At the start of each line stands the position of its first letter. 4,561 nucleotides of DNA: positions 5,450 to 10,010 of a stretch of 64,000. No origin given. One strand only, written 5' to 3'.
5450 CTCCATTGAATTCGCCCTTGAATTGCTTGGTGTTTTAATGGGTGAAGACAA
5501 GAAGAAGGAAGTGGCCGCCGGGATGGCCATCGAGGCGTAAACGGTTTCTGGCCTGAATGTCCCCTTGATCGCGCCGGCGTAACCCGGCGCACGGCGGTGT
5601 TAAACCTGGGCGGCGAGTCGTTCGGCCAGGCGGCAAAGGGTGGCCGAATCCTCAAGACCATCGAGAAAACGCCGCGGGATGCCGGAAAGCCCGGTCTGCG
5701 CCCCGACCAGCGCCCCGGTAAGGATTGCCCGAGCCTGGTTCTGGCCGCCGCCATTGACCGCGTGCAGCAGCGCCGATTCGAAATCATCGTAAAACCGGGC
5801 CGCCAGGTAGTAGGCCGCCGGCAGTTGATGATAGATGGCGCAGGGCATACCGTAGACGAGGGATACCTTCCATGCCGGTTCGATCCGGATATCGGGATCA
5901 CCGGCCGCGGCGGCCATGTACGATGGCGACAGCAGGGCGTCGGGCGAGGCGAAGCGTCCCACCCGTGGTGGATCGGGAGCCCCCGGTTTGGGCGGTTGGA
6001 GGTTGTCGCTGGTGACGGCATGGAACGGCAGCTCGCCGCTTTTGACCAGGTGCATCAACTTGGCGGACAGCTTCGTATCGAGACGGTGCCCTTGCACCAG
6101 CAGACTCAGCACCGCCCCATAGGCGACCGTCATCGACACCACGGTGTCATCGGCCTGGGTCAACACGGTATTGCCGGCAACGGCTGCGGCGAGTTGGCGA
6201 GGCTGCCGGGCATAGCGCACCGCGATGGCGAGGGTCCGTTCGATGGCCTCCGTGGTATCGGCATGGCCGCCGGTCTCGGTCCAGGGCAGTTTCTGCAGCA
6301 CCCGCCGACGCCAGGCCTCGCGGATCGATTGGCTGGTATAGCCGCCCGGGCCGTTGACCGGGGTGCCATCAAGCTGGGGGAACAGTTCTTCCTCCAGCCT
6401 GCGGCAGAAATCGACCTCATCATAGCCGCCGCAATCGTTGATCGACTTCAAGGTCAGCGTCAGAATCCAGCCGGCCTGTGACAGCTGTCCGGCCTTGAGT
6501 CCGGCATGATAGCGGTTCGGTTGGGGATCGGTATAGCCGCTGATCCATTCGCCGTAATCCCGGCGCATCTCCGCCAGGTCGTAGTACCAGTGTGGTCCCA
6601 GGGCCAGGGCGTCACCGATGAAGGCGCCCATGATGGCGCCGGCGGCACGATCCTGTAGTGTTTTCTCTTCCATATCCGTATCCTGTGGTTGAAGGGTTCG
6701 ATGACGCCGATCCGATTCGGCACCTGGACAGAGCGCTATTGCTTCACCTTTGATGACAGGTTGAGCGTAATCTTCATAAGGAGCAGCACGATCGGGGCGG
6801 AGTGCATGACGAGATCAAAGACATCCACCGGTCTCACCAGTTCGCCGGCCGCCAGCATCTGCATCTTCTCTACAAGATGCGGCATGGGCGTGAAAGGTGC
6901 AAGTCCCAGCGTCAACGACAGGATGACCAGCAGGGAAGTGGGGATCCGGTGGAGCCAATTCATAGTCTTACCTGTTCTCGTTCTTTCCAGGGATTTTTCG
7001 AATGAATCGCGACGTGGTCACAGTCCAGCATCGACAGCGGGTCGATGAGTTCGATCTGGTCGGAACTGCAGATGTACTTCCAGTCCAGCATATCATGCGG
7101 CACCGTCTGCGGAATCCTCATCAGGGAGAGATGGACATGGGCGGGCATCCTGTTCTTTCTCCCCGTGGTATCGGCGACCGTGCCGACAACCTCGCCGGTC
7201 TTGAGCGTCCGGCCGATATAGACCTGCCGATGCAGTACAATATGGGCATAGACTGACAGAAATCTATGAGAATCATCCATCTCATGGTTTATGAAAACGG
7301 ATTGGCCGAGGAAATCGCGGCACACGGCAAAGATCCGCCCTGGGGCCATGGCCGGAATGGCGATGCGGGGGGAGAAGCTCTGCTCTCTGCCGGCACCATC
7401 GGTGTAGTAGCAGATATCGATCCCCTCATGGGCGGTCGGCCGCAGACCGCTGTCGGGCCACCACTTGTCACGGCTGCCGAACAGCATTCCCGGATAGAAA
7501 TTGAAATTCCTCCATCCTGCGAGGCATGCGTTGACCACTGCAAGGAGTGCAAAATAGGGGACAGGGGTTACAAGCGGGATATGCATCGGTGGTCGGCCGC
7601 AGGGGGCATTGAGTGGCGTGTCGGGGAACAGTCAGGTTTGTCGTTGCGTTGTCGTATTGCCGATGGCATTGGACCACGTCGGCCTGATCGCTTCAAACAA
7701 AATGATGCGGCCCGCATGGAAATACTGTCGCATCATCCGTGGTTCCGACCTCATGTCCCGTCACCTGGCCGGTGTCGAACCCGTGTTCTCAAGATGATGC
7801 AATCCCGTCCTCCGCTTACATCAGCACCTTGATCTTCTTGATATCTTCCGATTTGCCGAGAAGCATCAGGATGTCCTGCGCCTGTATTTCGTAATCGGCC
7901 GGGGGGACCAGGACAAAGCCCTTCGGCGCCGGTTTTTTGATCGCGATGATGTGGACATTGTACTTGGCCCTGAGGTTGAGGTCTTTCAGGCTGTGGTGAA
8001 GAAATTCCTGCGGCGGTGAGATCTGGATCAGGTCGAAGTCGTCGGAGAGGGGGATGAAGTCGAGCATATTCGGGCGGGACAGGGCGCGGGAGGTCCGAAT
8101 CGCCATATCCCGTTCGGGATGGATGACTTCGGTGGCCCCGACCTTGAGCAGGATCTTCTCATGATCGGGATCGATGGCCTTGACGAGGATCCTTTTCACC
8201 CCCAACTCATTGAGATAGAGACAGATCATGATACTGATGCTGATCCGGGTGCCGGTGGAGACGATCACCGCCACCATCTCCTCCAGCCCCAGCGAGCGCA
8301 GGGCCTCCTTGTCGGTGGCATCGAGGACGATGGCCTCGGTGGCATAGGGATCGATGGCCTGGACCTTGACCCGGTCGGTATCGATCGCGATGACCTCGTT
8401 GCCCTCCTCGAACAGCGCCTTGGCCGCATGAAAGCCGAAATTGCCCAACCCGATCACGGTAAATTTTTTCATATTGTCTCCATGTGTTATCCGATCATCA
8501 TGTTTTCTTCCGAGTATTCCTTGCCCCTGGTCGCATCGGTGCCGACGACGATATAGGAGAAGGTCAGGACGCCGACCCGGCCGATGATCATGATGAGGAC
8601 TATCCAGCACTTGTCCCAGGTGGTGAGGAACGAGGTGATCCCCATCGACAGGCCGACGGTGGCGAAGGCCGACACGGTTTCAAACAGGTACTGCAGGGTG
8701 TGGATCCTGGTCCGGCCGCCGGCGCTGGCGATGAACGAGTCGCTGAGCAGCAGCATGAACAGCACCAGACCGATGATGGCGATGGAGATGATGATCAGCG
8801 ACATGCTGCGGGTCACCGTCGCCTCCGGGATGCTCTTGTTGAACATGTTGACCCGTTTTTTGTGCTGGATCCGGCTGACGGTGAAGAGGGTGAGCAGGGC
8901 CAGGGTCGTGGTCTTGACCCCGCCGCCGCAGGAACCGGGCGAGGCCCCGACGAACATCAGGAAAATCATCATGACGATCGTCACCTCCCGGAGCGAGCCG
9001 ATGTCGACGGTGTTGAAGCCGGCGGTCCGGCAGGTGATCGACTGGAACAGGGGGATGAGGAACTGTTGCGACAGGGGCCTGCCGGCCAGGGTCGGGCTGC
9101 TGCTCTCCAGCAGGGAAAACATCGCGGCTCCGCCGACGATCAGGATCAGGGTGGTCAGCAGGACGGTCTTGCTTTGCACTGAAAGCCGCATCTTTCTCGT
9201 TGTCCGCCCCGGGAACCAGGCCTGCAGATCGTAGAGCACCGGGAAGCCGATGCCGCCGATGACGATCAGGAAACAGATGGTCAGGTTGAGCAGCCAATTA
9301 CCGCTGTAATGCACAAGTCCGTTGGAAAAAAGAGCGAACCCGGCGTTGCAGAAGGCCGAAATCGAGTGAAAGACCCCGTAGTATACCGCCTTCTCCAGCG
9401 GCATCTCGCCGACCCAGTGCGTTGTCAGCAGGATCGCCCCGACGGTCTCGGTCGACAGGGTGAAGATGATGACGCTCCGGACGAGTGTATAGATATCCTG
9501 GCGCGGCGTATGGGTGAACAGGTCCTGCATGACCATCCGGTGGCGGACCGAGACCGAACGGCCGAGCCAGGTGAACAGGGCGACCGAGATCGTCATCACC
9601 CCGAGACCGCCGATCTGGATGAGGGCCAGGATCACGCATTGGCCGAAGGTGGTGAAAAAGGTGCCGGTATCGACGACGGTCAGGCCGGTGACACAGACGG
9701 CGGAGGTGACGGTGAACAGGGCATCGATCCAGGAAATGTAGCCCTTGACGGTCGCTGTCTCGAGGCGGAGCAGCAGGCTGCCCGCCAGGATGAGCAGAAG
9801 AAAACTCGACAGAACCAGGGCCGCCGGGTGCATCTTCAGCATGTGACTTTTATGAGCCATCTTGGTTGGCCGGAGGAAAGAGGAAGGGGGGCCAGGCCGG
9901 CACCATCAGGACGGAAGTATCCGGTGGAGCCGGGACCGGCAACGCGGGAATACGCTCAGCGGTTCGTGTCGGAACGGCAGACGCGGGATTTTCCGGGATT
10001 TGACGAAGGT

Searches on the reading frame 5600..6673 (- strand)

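Call 37: search_protein_families(library=pfam, proteins=[window:5600-6673:-], max_evalue=0.00001)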
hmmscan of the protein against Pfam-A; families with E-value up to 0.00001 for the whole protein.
window:5600-6673:- (357 aa): 1 family
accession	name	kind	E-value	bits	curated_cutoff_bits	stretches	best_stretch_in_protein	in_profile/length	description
PF03747.19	ADP_ribosyl_GH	-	3e-55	188.4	26.2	1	12-335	1-287/287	ADP-ribosylglycohydrolase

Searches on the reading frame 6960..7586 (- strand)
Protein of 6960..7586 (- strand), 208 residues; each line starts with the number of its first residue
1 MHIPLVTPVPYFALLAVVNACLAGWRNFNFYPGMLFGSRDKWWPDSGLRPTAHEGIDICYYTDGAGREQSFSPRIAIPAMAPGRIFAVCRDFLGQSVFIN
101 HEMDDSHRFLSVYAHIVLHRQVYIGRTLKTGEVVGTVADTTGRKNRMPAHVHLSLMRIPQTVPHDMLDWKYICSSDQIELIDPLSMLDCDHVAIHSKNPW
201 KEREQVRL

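Call 37: search_protein_families(library=pfam, proteins=[window:6960-7586:-], max_evalue=0.00001)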
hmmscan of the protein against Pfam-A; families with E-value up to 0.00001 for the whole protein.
window:6960-7586:- (208 aa): 1 family
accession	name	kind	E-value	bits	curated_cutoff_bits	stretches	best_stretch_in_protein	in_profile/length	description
PF01551.29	Peptidase_M23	-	1.1e-07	32.4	28.7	1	76-157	15-89/96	Peptidase family M23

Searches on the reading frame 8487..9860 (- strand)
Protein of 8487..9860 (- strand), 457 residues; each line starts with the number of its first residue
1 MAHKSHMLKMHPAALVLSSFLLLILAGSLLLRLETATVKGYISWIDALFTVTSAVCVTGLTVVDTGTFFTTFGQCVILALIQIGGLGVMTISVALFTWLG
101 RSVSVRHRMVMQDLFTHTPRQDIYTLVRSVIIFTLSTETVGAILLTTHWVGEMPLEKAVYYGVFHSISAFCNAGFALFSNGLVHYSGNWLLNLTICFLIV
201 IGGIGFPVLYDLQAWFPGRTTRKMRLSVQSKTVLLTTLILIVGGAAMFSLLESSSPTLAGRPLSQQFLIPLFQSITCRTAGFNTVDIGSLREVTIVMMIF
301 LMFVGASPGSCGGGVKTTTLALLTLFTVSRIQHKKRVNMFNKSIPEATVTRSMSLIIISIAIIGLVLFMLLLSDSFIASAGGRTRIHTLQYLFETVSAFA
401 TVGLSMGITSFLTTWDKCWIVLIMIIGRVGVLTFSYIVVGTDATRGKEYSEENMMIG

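Call 37: search_protein_families(library=pfam, proteins=[window:8487-9860:-], max_evalue=0.00001)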
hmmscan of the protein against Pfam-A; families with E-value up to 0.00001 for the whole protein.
window:8487-9860:- (457 aa): 1 family
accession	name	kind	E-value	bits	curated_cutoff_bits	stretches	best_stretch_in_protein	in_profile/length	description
PF02386.22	TrkH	-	1.2e-62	212.5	27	1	19-434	42-486/502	Cation transport protein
